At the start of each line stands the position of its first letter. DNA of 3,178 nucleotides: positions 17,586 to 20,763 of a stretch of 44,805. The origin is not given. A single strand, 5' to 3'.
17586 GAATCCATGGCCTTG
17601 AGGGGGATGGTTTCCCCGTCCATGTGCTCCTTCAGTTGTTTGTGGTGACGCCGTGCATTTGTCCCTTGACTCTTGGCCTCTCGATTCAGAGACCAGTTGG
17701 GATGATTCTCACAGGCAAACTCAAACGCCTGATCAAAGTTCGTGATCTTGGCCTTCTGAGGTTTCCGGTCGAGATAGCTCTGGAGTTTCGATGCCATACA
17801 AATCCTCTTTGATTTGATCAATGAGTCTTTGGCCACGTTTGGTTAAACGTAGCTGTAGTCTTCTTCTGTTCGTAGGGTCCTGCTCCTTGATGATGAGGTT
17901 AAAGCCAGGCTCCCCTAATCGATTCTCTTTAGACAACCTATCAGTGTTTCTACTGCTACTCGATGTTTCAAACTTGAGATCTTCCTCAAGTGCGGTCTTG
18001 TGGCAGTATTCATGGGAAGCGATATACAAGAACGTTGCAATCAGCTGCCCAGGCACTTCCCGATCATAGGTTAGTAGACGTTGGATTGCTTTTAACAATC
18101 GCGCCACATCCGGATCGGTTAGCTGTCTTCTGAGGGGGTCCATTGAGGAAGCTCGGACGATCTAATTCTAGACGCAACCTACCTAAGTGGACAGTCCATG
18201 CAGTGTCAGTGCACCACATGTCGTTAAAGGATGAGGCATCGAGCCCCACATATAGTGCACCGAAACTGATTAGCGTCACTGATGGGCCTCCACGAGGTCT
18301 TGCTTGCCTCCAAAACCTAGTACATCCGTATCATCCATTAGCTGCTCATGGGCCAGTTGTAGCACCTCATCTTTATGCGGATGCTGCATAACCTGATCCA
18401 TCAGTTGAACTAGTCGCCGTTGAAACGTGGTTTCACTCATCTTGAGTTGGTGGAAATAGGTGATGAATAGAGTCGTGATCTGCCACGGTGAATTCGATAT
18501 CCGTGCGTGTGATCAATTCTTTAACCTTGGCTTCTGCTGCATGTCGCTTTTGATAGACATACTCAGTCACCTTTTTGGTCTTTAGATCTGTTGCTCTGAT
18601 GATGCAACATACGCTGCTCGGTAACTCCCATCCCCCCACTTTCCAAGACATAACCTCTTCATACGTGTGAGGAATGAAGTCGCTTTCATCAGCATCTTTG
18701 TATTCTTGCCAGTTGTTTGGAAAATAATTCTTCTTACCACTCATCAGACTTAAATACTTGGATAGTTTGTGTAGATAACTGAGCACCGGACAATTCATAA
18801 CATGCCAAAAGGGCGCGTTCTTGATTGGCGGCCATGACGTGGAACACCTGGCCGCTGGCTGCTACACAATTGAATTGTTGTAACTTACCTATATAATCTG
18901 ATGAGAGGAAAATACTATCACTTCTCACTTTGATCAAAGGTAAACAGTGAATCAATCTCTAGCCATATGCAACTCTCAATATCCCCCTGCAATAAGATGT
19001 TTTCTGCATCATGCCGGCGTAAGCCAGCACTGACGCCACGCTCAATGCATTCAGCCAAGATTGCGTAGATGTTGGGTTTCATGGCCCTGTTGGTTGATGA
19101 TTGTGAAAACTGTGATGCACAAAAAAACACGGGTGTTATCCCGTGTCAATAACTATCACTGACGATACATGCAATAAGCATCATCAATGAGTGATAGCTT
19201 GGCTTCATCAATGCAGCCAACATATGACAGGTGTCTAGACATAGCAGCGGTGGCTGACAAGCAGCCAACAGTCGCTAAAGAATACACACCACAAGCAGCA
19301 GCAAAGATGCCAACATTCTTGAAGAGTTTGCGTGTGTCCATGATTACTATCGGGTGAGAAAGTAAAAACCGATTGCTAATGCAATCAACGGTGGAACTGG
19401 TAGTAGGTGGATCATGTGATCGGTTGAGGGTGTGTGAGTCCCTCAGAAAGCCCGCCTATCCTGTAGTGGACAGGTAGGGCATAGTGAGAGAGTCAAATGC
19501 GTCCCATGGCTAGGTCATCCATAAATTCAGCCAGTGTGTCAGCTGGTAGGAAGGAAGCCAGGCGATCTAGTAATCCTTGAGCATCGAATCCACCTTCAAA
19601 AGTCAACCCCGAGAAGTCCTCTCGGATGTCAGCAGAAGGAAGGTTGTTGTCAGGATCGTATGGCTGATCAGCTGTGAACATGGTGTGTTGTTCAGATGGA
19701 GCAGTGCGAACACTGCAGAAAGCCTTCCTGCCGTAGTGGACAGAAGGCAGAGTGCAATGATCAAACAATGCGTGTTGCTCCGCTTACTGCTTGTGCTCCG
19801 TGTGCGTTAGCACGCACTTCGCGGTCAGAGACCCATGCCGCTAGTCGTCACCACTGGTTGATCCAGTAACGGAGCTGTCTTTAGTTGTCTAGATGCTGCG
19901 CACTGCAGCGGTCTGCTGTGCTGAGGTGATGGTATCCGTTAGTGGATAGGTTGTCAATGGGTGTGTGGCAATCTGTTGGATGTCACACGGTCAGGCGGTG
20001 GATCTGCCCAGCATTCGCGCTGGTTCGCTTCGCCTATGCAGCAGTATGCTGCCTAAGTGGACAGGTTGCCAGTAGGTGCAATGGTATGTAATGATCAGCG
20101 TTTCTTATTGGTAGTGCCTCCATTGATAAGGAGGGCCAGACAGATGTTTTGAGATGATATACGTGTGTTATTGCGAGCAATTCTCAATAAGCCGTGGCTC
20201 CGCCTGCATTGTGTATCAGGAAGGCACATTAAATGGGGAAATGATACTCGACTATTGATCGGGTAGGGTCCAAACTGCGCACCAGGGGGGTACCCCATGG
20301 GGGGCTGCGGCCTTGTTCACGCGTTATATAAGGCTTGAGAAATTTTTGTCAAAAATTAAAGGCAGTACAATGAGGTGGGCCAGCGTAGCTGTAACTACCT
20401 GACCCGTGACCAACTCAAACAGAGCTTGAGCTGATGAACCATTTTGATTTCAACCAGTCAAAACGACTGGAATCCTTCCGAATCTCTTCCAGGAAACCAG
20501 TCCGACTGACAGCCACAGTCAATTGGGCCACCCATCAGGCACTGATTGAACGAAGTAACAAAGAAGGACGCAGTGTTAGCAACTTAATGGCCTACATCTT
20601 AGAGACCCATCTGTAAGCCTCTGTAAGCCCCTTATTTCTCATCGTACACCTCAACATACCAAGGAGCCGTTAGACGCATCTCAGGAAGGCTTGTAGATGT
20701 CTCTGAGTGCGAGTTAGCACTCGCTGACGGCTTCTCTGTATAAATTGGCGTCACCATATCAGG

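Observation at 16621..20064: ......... motif family confined to the early region, with an orientation flip around the marR-like and int genes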

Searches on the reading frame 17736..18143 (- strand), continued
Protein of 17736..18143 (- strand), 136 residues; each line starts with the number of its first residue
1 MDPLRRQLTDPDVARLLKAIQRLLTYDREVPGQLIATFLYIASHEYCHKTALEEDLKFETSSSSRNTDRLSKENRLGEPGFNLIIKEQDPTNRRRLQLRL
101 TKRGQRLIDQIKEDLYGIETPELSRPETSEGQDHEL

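Call 100: find_related_loci(query=A1, collection=genome_contigs, flank=10000)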
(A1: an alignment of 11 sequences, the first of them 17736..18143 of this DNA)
Query A1 (136 aa) in genome_contigs; peptide patterns used: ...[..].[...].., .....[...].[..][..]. (x = any residue, [..] = any of these).
56 stretches matched a pattern; 5 encode a relative of the query (tblastn E <= 1e-3); 5 distinct loci.
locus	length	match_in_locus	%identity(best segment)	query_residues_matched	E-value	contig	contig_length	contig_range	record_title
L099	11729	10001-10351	62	1-117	2e-46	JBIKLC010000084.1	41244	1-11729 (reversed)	MAG: Rubrivivax sp. isolate ME2014-08-19_3300042467_group5_bin85 Rohwer_bin2272_scaffold_330_c1, whole genome shotgun se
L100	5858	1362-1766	54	1-136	4e-42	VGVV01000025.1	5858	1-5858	MAG: Ignavibacteria bacterium isolate M_surface_10_mx_236 M_surface_10_mx_236_Ga0194123_10017431, whole genome shotgun s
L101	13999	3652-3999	53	1-116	2e-37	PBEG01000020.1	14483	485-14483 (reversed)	MAG: Chloroflexota bacterium isolate SP327 MHASMcontig_1619923, whole genome shotgun sequence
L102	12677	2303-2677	46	1-133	6e-36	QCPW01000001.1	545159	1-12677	Prochlorococcus sp. AG-442-M23 Ga0171982_101, whole genome shotgun sequence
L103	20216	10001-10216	33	35-113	4e-5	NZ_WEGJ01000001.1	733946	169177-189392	Streptomyces smaragdinus strain RB5 SRB5_1, whole genome shotgun sequence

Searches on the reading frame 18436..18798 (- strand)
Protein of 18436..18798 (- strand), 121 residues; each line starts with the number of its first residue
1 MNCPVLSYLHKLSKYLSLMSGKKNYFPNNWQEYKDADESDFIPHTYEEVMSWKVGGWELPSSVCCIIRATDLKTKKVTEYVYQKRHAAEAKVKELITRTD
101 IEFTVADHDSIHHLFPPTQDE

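Call 15: search_protein_families(library=pfam, proteins=[window:18436-18798:-], max_evalue=0.01)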
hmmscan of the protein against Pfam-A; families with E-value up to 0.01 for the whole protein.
window:18436-18798:- (121 aa): 0 families

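Call 66: search_protein_families(library=phrogs, proteins=[window:18436-18798:-], max_evalue=0.001)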
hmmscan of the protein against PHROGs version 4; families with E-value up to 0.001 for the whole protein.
window:18436-18798:- (121 aa): 1 family
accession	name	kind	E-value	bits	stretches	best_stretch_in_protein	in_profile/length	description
phrog_9569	-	unknown function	3.2e-46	156.8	1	20-119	2-101/105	-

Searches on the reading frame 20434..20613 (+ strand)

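Call 15: search_protein_families(library=pfam, proteins=[window:20434-20613:+], max_evalue=0.01)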
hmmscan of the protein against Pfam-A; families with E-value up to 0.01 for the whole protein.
window:20434-20613:+ (60 aa): 1 family
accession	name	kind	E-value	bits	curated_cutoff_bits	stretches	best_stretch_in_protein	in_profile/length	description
PF07878.17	RHH_5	-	0.001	19.2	26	1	42-57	21-36/43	CopG-like RHH_1 or ribbon-helix-helix domain, RHH_5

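Call 66: search_protein_families(library=phrogs, proteins=[window:20434-20613:+], max_evalue=0.001)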
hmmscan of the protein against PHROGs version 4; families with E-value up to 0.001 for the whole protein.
window:20434-20613:+ (60 aa): 0 families
